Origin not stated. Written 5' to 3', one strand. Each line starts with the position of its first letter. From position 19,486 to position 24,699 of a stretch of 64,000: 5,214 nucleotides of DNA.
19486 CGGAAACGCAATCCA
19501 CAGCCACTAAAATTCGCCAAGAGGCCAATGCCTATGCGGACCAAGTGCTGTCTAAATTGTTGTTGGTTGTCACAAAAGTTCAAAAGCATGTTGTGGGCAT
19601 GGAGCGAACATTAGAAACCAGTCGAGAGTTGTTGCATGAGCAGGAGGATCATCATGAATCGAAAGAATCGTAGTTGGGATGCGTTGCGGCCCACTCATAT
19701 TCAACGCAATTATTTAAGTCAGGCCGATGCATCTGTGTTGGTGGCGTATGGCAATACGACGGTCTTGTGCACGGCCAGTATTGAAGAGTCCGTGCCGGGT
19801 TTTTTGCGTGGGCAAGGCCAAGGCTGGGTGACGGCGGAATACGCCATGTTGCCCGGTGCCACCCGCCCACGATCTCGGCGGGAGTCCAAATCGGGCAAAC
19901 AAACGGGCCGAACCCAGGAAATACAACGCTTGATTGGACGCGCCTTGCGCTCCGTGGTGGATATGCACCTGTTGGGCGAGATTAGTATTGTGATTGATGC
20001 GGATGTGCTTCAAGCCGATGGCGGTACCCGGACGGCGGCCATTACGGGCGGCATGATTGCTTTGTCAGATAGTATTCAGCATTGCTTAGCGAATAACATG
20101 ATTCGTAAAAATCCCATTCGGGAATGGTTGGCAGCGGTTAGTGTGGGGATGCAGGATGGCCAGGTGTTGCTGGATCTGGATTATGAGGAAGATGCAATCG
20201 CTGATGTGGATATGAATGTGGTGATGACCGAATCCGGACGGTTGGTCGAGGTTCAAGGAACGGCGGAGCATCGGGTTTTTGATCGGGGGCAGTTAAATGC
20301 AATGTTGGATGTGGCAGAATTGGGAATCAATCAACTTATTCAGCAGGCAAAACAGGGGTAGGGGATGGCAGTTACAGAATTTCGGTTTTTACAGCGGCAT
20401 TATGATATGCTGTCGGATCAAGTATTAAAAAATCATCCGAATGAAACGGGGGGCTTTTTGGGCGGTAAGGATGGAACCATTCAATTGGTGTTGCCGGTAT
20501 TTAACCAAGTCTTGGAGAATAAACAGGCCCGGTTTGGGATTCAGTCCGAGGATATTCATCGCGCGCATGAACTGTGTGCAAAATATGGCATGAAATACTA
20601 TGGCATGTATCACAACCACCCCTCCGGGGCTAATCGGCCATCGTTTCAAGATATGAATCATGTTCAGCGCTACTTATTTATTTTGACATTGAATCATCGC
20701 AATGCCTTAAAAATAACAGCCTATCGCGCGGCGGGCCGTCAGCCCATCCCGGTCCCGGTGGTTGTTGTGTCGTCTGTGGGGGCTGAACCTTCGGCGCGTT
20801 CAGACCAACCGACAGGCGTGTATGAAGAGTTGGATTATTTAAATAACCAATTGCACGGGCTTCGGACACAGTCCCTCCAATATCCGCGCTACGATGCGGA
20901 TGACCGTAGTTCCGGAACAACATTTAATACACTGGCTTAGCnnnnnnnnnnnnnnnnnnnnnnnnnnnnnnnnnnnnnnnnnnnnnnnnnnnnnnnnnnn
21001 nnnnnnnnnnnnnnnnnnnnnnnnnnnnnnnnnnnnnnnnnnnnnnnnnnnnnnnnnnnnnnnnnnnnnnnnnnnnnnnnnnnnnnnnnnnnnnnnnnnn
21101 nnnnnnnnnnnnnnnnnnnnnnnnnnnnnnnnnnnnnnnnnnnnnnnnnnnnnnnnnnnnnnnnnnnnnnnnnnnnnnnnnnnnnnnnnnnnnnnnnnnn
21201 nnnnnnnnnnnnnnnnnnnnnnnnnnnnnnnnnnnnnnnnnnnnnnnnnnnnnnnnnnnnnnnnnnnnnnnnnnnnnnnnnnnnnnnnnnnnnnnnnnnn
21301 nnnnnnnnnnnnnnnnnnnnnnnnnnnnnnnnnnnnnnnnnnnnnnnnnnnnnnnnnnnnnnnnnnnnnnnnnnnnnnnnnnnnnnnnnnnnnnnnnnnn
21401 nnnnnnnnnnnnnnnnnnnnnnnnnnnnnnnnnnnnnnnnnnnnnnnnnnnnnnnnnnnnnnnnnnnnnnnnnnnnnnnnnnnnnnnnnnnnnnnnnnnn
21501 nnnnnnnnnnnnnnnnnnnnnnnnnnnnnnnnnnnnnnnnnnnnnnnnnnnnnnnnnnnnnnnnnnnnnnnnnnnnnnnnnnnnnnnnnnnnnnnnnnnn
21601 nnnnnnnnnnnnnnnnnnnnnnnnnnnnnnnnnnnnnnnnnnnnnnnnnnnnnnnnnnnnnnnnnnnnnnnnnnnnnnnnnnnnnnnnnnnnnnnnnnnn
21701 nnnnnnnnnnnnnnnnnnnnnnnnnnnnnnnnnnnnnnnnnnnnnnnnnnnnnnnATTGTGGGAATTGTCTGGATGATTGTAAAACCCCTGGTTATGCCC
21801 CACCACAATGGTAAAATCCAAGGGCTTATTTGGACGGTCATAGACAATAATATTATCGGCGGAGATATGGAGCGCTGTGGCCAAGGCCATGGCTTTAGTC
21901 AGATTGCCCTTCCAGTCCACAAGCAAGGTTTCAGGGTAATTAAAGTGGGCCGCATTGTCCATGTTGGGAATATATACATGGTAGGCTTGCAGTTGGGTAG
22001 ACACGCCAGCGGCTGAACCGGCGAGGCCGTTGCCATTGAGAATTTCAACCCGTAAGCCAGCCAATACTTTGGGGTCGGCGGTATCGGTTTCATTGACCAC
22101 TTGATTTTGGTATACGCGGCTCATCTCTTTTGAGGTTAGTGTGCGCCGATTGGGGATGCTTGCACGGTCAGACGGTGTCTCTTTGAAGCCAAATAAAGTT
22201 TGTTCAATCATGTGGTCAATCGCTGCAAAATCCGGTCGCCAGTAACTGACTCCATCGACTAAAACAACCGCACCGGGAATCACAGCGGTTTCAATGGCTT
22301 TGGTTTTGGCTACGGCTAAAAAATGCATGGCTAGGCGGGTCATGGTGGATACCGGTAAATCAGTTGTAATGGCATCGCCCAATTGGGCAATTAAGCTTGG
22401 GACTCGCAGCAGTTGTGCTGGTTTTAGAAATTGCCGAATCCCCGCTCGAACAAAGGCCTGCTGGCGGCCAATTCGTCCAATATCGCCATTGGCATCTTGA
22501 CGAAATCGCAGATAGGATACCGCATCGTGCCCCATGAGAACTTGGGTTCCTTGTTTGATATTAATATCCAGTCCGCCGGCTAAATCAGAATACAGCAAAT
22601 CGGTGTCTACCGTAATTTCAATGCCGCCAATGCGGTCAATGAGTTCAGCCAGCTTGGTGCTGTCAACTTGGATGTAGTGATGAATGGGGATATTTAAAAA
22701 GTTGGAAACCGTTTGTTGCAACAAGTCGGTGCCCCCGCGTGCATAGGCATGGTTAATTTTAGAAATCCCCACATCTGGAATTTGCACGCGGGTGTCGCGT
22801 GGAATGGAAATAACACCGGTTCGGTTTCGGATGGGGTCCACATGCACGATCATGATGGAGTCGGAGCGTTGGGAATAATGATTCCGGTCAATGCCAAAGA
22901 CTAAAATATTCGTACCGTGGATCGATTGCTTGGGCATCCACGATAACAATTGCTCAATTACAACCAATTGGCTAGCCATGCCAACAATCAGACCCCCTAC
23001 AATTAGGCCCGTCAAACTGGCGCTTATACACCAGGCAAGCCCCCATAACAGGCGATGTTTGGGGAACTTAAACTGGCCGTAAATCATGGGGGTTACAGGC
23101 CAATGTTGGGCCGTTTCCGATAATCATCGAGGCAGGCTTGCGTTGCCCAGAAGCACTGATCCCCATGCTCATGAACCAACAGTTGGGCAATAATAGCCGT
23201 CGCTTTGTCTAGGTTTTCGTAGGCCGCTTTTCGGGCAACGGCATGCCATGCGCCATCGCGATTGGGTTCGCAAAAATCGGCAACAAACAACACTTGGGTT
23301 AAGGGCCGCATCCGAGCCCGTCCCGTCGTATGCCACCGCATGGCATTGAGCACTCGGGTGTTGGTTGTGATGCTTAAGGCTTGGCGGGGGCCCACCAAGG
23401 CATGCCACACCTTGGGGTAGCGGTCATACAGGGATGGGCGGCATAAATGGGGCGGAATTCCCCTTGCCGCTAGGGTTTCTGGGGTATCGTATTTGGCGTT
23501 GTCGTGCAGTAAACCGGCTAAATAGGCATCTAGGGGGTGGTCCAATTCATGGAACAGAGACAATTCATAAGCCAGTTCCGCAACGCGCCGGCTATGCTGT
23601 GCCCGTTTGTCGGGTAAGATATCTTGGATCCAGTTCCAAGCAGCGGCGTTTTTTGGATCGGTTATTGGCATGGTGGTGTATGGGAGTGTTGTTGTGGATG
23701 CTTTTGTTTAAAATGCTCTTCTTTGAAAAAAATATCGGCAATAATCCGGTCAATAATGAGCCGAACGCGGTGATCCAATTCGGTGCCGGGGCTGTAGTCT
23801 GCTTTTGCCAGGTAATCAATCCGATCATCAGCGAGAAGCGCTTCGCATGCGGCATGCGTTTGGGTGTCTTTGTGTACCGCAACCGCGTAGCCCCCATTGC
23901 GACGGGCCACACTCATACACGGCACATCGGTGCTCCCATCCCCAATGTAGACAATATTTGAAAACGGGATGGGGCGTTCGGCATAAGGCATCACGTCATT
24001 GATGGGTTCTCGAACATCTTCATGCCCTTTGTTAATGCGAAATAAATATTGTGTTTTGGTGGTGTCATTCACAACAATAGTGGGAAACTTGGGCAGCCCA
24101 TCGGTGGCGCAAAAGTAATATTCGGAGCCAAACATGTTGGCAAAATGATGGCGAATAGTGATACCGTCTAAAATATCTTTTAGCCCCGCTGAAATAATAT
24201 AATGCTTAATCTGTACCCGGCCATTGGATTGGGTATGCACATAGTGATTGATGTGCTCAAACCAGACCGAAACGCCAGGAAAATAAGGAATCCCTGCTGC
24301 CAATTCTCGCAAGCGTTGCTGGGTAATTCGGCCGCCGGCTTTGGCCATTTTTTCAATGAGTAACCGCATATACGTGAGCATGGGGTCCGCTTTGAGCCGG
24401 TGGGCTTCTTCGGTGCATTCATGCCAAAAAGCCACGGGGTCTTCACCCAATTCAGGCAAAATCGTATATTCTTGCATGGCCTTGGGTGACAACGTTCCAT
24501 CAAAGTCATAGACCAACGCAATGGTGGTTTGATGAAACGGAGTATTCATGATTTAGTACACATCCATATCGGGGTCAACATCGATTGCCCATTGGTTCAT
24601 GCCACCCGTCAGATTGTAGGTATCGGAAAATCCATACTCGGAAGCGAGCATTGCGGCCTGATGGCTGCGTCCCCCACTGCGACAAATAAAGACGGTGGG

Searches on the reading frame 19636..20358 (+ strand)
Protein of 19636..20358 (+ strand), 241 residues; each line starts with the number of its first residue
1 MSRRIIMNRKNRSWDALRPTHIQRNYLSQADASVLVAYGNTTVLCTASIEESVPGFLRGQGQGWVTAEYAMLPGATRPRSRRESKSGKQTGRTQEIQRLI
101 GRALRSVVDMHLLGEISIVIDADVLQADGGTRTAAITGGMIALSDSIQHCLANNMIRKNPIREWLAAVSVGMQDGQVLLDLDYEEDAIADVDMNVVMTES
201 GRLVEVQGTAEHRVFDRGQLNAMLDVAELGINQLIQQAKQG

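Call 58: search_protein_families(library=pfam, proteins=[window:19636-20358:+], max_evalue=0.00001)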
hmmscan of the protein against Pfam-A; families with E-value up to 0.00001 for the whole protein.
window:19636-20358:+ (241 aa): 2 families
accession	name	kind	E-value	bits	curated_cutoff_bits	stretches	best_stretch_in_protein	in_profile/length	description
PF01138.27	RNase_PH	-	6.1e-29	101.5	25.5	1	17-146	2-127/130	3' exoribonuclease family, domain 1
PF03725.20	RNase_PH_C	-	1.3e-12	47.9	20.8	1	166-227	4-64/67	3' exoribonuclease family, domain 2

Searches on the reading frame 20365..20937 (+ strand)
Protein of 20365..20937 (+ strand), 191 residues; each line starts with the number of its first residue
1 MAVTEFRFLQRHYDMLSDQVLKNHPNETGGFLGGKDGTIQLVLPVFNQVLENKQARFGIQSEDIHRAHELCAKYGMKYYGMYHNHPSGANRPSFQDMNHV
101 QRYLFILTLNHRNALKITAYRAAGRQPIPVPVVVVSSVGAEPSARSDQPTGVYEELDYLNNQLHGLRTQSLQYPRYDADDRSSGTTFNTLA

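Call 58: search_protein_families(library=pfam, proteins=[window:20365-20937:+], max_evalue=0.00001)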
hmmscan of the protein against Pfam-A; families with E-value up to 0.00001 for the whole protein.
window:20365-20937:+ (191 aa): 1 family
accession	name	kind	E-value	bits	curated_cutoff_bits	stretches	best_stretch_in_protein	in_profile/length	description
PF14464.11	Prok-JAB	-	1.6e-11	44.6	25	1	10-104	2-95/114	Prokaryotic homologs of the JAB domain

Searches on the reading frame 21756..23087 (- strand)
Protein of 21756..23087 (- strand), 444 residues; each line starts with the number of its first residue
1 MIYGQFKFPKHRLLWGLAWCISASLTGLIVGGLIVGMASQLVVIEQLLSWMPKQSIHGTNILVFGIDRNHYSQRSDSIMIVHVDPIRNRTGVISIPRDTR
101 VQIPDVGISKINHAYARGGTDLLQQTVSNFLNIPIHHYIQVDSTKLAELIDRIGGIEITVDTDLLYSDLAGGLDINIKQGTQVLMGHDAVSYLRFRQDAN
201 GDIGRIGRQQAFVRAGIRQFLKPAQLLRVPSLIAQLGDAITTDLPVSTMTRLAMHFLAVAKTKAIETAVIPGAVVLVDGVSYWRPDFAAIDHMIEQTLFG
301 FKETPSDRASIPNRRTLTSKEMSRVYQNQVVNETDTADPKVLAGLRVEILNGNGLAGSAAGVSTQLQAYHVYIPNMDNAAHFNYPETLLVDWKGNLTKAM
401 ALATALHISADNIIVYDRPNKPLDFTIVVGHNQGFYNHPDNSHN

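Call 58: search_protein_families(library=pfam, proteins=[window:21756-23087:-], max_evalue=0.00001)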
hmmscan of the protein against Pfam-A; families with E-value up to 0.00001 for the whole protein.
window:21756-23087:- (444 aa): 2 families
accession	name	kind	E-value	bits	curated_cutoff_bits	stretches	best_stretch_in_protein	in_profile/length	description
PF03816.19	LytR_cpsA_psr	-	4.6e-42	144.2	24.6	1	74-219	1-147/150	LytR_cpsA_psr family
PF13399.11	LytR_C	-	6e-07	30.7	22.2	1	345-431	2-84/86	LytR cell envelope-related transcriptional attenuator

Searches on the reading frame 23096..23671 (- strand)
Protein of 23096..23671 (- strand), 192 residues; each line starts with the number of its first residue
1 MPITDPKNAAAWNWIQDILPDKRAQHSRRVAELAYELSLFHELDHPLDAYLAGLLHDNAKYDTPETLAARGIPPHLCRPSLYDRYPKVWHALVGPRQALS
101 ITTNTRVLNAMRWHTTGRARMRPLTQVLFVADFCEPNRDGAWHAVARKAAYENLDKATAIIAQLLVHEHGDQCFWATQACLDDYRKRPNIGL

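Call 58: search_protein_families(library=pfam, proteins=[window:23096-23671:-], max_evalue=0.00001)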
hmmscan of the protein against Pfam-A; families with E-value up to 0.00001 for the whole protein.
window:23096-23671:- (192 aa): 1 family
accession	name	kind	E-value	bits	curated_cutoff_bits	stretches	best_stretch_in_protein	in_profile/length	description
PF01966.28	HD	-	1.1e-08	35.8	22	1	23-134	1-113/116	HD domain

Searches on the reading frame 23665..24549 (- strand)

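Call 59: search_protein_families(library=pfam, proteins=[window:23665-24549:-], max_evalue=0.00001)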
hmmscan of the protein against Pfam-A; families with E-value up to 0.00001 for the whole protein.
window:23665-24549:- (295 aa): 1 family
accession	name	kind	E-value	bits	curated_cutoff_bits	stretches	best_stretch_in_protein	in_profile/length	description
PF12710.13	HAD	-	1.3e-06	29.5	27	1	13-212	2-188/189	haloacid dehalogenase-like hydrolase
